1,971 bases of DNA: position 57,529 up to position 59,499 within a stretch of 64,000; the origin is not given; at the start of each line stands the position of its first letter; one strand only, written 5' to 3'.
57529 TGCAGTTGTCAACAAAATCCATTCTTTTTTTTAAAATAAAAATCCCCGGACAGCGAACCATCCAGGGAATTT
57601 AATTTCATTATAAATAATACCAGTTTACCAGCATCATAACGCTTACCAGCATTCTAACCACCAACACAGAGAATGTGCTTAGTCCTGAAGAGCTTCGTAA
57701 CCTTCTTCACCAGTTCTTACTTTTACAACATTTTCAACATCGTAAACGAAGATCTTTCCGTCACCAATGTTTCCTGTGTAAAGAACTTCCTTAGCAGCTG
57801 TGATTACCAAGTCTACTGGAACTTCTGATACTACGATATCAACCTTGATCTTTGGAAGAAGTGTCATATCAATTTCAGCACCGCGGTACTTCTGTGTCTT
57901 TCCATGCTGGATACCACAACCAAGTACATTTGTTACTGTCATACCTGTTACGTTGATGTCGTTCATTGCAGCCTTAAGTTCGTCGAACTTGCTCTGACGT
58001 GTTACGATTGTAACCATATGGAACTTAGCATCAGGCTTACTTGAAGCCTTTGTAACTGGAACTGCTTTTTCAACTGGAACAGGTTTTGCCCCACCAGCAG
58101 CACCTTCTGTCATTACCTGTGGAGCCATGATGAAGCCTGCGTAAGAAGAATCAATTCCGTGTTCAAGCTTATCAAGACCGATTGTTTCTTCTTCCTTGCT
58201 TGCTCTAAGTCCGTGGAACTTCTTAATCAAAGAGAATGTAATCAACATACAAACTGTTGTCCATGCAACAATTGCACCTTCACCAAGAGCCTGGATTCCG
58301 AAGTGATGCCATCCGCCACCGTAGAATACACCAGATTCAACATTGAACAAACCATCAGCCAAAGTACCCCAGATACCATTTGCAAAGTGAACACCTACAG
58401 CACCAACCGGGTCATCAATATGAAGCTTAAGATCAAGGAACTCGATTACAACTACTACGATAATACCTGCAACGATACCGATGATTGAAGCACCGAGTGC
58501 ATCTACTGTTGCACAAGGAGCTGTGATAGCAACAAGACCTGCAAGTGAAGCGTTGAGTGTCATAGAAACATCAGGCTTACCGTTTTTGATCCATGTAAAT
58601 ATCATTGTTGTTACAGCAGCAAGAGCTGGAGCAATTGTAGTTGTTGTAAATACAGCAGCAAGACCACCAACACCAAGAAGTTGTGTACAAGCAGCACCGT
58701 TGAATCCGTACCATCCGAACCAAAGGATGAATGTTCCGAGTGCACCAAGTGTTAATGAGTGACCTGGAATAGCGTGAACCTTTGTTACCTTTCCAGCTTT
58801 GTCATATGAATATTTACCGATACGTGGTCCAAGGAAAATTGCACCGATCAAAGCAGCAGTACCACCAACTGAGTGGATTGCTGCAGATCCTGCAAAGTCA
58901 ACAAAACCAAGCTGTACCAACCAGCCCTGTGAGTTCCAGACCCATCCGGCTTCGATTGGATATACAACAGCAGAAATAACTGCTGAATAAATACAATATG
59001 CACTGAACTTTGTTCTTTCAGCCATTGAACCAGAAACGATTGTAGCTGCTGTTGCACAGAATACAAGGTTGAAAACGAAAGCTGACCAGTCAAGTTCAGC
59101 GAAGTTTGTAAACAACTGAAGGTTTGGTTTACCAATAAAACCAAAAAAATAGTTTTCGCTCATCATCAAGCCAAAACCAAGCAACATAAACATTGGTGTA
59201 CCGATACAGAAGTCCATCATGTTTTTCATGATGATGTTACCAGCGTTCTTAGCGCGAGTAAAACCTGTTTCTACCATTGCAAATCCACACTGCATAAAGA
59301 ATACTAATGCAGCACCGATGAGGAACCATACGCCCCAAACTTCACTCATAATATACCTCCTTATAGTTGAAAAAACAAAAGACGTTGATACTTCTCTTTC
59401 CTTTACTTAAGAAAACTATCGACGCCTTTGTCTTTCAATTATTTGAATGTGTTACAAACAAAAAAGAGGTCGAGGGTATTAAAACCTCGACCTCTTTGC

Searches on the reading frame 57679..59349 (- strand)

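Call 70: search_protein_families(library=pfam, proteins=[window:57679-59349:-], max_evalue=0.001)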
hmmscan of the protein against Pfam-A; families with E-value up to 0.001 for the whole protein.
window:57679-59349:- (556 aa): 2 families
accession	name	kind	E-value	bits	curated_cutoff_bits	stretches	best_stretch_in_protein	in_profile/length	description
PF00909.26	Ammonium_transp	-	6.1e-115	384.6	23.2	1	7-398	1-395/399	Ammonium Transporter Family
PF00543.27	P-II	-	2.5e-23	82.8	25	1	444-548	2-102/102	Nitrogen regulatory protein P-II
